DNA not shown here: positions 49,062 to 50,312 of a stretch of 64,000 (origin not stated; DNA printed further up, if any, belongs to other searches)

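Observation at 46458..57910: Candidate periplasmic oxidative sugar-acid pathway built from exported versions of normally cytoplasmic enzymes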

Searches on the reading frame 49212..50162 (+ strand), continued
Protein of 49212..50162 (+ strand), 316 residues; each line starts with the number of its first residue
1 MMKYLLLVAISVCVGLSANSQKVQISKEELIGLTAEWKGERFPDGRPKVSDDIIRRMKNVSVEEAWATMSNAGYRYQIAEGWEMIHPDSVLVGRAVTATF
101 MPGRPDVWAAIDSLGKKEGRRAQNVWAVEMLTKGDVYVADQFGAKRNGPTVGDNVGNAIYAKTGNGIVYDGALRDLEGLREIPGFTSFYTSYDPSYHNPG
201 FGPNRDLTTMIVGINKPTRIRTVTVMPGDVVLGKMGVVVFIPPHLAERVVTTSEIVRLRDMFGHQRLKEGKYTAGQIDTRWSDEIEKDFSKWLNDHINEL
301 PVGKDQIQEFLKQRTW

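Call 49: search_solved_structures(query=A1, max_evalue=0.1, show_alignments=5)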
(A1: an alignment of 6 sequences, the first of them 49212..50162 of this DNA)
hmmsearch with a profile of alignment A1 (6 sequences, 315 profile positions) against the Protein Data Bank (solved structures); distinct sequences matched with E-value up to 0.1: 8.
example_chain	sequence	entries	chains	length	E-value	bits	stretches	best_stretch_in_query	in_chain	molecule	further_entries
5x15_A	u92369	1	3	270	7.6e-17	64.6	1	51-253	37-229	Putative transferase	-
3k4i_A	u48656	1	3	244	8.3e-07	31.7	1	129-258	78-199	uncharacterized protein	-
3noj_A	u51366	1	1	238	3.1e-06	29.8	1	128-248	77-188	4-carboxy-4-hydroxy-2-oxoadipate aldolase/oxaloacetate decarboxylase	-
5ir2_A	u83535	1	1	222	2.2e-05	27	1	136-257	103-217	Cellulase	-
1j3l_A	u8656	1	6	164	0.00015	24.3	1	136-241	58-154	Demethylmenaquinone Methyltransferase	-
3c8o_A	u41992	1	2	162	0.0043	19.5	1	129-244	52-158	Regulator of ribonuclease activity A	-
1vi4_A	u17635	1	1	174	0.017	17.5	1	125-190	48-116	Regulator of ribonuclease activity A protein 1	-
1nxj_A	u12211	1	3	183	0.043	16.2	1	135-238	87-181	Probable S-adenosylmethionine:2-demethylmenaquinone methyltransferase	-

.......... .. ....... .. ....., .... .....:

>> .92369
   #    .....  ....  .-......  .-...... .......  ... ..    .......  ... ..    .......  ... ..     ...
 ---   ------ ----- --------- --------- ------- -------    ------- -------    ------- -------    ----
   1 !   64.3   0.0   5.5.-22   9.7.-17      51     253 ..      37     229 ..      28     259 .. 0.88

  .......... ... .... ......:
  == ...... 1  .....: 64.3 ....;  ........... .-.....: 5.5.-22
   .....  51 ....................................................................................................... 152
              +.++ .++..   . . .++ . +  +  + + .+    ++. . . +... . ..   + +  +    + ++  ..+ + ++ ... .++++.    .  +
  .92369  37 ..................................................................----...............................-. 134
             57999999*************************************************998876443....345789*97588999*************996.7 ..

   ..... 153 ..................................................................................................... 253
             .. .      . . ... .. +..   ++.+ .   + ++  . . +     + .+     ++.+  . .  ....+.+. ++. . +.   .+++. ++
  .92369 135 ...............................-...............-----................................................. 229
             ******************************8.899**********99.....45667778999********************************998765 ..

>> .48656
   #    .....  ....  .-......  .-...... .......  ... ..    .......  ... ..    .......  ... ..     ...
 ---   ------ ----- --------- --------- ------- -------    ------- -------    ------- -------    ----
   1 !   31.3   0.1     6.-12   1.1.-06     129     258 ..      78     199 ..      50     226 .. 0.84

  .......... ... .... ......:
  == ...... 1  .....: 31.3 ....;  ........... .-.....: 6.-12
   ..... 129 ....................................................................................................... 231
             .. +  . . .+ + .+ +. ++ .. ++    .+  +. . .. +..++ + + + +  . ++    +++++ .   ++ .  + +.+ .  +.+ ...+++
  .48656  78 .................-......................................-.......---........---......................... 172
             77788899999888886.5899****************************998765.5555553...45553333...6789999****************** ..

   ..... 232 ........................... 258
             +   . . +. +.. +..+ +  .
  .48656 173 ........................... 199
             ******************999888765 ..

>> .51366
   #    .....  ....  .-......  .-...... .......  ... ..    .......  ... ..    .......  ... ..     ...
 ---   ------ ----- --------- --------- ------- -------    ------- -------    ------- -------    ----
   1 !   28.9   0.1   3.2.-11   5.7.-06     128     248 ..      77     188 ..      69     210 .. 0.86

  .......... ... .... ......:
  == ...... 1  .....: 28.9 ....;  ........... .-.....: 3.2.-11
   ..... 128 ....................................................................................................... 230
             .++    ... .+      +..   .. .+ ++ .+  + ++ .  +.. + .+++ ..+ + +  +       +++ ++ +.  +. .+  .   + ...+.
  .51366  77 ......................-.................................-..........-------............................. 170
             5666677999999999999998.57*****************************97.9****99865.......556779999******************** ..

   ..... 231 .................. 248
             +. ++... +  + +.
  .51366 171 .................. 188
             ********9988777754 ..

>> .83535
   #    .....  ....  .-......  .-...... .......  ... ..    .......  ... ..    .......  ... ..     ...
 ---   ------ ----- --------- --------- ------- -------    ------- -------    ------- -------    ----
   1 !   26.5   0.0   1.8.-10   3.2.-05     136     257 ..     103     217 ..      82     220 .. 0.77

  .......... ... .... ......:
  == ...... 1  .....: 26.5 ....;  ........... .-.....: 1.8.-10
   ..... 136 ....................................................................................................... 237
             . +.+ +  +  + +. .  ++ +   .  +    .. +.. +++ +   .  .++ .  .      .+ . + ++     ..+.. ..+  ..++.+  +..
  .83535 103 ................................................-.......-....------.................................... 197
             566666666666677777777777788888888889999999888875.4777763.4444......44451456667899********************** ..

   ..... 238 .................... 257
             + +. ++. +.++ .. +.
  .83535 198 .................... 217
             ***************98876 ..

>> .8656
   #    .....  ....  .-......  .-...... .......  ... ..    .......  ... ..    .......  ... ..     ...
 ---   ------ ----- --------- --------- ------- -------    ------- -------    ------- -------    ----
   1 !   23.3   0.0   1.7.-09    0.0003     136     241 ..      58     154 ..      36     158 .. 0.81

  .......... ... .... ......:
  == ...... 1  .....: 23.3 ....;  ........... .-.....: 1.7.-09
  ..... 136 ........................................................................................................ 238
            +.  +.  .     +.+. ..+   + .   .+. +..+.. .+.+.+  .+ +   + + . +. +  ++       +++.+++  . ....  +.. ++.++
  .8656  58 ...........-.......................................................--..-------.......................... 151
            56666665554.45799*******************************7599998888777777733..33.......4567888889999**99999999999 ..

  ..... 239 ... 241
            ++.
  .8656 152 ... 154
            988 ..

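Call 50: search_protein_representatives(protein=window:49212-50162:+)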
Query: 316 residues. Proteins with E-value up to 0.001 (for the whole library): 1834; up to 1e-10: 862; up to 1e-30: 130. The best 150 are listed.
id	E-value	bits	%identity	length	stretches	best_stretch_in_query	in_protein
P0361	7.0e-113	393.3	83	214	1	5-210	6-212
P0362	5.4e-86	304.9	53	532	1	31-313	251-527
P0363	3.4e-84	299.0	49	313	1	5-315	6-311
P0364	1.7e-83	296.7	92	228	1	162-304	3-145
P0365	1.6e-82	293.5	51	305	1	4-294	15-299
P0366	1.9e-82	293.2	48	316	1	8-314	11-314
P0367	4.7e-81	288.7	51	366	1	21-300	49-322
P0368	1.8e-80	286.8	60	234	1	98-314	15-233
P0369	8.5e-80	284.6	54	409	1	24-300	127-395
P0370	3.3e-77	276.0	85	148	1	166-316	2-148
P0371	6.4e-77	275.1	45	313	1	6-315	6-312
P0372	7.1e-77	275.0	46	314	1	7-316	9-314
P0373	5.9e-76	271.9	44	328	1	7-312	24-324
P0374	2.3e-71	256.9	42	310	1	6-313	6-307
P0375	7.3e-65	235.5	41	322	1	11-312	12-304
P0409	5.8e-49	183.3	41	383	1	23-294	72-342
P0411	2.2e-44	168.2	38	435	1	27-283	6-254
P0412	2.7e-44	167.9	38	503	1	27-285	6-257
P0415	1.1e-41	159.4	38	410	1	27-270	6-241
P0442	1.5e-37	145.8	46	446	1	11-164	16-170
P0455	1.8e-35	138.9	41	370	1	21-231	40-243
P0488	4.1e-31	124.6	41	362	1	27-190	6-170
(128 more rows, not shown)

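Call 62: predict_structure(alignment_id=A2)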
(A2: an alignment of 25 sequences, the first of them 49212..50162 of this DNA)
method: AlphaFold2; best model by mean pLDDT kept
length: 316 residues; sequences in the alignment: 25
mean_pLDDT: 57.4   pTM: 0.61
mean pLDDT of the five models: 57.4, 54.8, 47.3, 45.3, 40.7
residues with pLDDT >= 90: 6; 70-90: 117; 50-70: 54; < 50: 139
segments of 3 or more residues with pLDDT < 50: 17-24, 77-102, 122-210, 212-223
pLDDT, mean of each block of 10 residues (from residue 1): 86 58 59 82 76 74 73 57 29 30 60 62 45 33 27 26 29 35 37 31 39 48 57 55 83 81 88 83 87 79 71 57
secondary structure, 60 per line:
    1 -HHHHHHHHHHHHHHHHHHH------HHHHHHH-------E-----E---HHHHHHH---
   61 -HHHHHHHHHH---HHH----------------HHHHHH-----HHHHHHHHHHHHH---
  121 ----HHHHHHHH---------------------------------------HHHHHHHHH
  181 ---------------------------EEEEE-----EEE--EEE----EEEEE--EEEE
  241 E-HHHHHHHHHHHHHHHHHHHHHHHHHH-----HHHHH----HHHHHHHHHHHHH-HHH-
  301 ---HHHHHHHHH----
elements in order: H2-20 H27-33 H51-57 H62-71 H94-99 H105-117 H125-132 H172-180 E208-212 E218-220 E223-225 E230-234 E237-241 H243-268 H274-278 H283-295 H304-312
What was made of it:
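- Tried and rejected: The first run on RraA1 used a shallow alignment at 84-100% identity and gave pLDDT 57, so it was discarded (call 62).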

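Call 69: predict_structure(alignment_id=A3)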
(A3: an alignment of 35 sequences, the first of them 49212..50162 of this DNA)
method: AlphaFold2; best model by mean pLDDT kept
length: 316 residues; sequences in the alignment: 35
mean_pLDDT: 89.7   pTM: 0.85
mean pLDDT of the five models: 89.7, 89.3, 88.5, 87.8, 86.8
residues with pLDDT >= 90: 209; 70-90: 82; 50-70: 25; < 50: 0
segments of 3 or more residues with pLDDT < 50: none
pLDDT, mean of each block of 10 residues (from residue 1): 82 66 89 97 97 97 95 95 95 97 87 87 89 97 79 95 97 93 96 70 69 95 96 97 97 92 95 91 91 87 80 71
secondary structure, 60 per line:
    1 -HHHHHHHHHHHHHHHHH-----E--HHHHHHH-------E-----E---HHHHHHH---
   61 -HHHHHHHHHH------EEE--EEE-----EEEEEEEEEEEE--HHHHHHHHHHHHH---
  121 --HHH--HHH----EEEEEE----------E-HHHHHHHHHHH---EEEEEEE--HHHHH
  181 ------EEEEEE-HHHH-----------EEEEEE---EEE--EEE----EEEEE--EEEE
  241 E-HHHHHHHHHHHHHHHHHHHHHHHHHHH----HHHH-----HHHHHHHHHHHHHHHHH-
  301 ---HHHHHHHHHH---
elements in order: H2-18 H27-33 H51-57 H62-71 E78-80 E83-85 E91-102 H105-117 E135-140 H153-163 E167-173 H176-180 E187-192 H194-197 E209-214 E218-220 E223-225 E230-234 E237-241 H243-269 H274-277 H283-299 H304-313
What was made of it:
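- Tried and rejected: A second run with diverse representatives gave pLDDT 89.7 (call 69).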

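Call 71: fold_search(model_id=the predicted structure, library=pdb)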
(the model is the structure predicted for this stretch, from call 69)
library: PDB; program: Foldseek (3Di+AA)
matches with E <= 10: 333; with E <= 0.001: 27
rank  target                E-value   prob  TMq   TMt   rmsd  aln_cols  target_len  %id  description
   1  3k4i_A                5.8e-14  1.00  0.55  0.84   4.1       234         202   18  CRYSTAL STRUCTURE OF uncharacterized protein PSPTO_3204 from Pseudomonas syringae pv. tomato str. DC3000 (released 2009-10-13)
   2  5x15_B                6.5e-14  1.00  0.57  0.88   3.0       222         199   23  Crystal structure of Streptomyces coelicolor RraAS2, an unusual member of the RNase ES inhibitor RraA protein family (released 2017-05-17)
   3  3k4i_C                1.1e-13  1.00  0.56  0.81   4.2       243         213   18  CRYSTAL STRUCTURE OF uncharacterized protein PSPTO_3204 from Pseudomonas syringae pv. tomato str. DC3000 (released 2009-10-13)
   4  5x15_A                2.1e-13  1.00  0.56  0.86   3.5       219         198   24  Crystal structure of Streptomyces coelicolor RraAS2, an unusual member of the RNase ES inhibitor RraA protein family (released 2017-05-17)
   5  5x15_C                3.3e-13  1.00  0.49  0.75   4.8       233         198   24  Crystal structure of Streptomyces coelicolor RraAS2, an unusual member of the RNase ES inhibitor RraA protein family (released 2017-05-17)
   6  3noj                  3.8e-13  1.00  0.55  0.72  10.2       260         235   16  The structure of HMG/CHA aldolase from the protocatechuate degradation pathway of Pseudomonas putida (released 2010-09-15)
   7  3k4i_B                8.4e-13  1.00  0.54  0.83   4.3       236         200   17  CRYSTAL STRUCTURE OF uncharacterized protein PSPTO_3204 from Pseudomonas syringae pv. tomato str. DC3000 (released 2009-10-13)
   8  5ir2                  1.3e-12  1.00  0.56  0.78   4.9       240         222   16  Crystal structure of novel cellulases from microbes associated with the gut ecosystem (released 2016-03-23)
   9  1j3l_F                5.2e-11  1.00  0.39  0.74   4.8       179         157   19  Structure of the RNA-processing inhibitor RraA from Thermus thermophilis (released 2004-02-17)
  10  2c5q_F                1.4e-10  1.00  0.51  0.68   4.6       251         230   20  Crystal structure of yeast YER010Cp (released 2005-11-14)
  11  1j3l_A                2.2e-10  1.00  0.38  0.69   5.2       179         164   18  Structure of the RNA-processing inhibitor RraA from Thermus thermophilis (released 2004-02-17)
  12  2c5q_B                2.3e-10  1.00  0.52  0.68   4.9       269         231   19  Crystal structure of yeast YER010Cp (released 2005-11-14)
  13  2c5q_E                3.6e-10  1.00  0.52  0.69   5.2       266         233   19  Crystal structure of yeast YER010Cp (released 2005-11-14)
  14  2c5q_A                1.4e-09  1.00  0.51  0.68   5.4       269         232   19  Crystal structure of yeast YER010Cp (released 2005-11-14)
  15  3c8o_A                1.6e-09  1.00  0.38  0.72   4.9       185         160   17  The Crystal Structure of RraA from PAO1 (released 2009-02-17)
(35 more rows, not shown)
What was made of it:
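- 49212..50162 (+): RraA-fold protein 1 (type T1). Sec signal peptide at about residues 1-21, mature protein from Q22. Aldolase-type catalytic residues are retained. The AF2 model has pLDDT 89.7 and matches RraA-fold structures including 3noj (calls 69, 71).
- On RraA-like / HMG-CHA class II pyruvate aldolase: The AF2 model (pLDDT 89.7) matches 3k4i, 5x15, 3noj and 2c5q (calls 69, 71).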

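Call 76: search_protein_families(library=pfam, proteins=[P0362, P0369, P0367, P0412, P0411, P0415, P0442, P0409, P0455, P0488], max_evalue=0.001)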
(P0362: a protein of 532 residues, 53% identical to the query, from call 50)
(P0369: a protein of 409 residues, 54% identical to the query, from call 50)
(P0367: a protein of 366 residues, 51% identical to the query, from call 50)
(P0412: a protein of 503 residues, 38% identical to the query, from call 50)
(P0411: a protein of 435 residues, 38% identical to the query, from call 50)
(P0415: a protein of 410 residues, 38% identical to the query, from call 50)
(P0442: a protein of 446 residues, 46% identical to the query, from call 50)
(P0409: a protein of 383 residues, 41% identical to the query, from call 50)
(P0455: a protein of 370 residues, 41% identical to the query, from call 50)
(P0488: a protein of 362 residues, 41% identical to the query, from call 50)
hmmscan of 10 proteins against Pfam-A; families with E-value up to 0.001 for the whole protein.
P0362 (532 aa): 2 families
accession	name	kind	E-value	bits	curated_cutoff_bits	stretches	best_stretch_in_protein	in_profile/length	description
PF06439.18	3keto-disac_hyd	-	2.5e-42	145.5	26.8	1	31-233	2-187/187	3-keto-disaccharide hydrolase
PF03737.21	RraA-like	-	2.6e-18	67.1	24.5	1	305-453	22-151/152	Aldolase/RraA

P0369 (409 aa): 1 family
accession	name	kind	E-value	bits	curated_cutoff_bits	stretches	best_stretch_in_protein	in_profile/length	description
PF03737.21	RraA-like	-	9.7e-22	78.3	24.5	1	173-334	9-151/152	Aldolase/RraA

P0367 (366 aa): 1 family
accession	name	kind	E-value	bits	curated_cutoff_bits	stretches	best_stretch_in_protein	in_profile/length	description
PF03737.21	RraA-like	-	3.1e-16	60.4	24.5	1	114-261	23-151/152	Aldolase/RraA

P0412 (503 aa): 2 families
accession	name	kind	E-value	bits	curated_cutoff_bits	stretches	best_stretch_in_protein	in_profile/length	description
PF02836.23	Glyco_hydro_2_C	-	2.4e-36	125.8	21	1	241-491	72-299/302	Glycosyl hydrolases family 2, TIM barrel domain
PF03737.21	RraA-like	-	1.8e-18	67.7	24.5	1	49-210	9-151/152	Aldolase/RraA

P0411 (435 aa): 3 families
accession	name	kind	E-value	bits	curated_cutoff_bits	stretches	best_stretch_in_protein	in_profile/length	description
PF13561.12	adh_short_C2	-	2.3e-36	126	27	1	248-426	62-235/236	Enoyl-(Acyl carrier protein) reductase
PF00106.31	adh_short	-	2.4e-29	102.7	26.6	1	248-367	68-187/195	short chain dehydrogenase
PF03737.21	RraA-like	-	8.3e-20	72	24.5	1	48-210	8-151/152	Aldolase/RraA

P0415 (410 aa): 1 family
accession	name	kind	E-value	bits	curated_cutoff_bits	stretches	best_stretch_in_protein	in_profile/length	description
PF03737.21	RraA-like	-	1.6e-18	67.8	24.5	1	48-210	8-151/152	Aldolase/RraA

P0442 (446 aa): 3 families
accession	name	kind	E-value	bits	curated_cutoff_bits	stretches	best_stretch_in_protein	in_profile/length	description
PF08450.18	SGL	-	2.5e-31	109.6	26.3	1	192-430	2-245/246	SMP-30/Gluconolactonase/LRE-like region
PF06739.17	SBBP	-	0.00021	21.6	20.5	0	368-384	12-28/38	Beta-propeller repeat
PF01731.26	Arylesterase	-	0.00033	21.2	21.3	0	306-353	38-82/86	Arylesterase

P0409 (383 aa): 1 family
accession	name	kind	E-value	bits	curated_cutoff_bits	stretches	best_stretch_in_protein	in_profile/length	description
PF03737.21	RraA-like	-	2.2e-13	51.1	24.5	1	135-286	24-151/152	Aldolase/RraA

P0455 (370 aa): 1 family
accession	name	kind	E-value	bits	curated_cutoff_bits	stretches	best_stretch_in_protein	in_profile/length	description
PF03737.21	RraA-like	-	9.3e-08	32.9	24.5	1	153-240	54-140/152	Aldolase/RraA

P0488 (362 aa): 2 families
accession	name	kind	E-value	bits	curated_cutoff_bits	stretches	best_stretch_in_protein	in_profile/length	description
PF03737.21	RraA-like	-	5.5e-12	46.6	24.5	1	48-174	8-115/152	Aldolase/RraA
PF01915.27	Glyco_hydro_3_C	-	2.1e-06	28.3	31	1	173-360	65-198/200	Glycosyl hydrolase family 3 C-terminal domain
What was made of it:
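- Tried and rejected: I did not use them (call 76).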
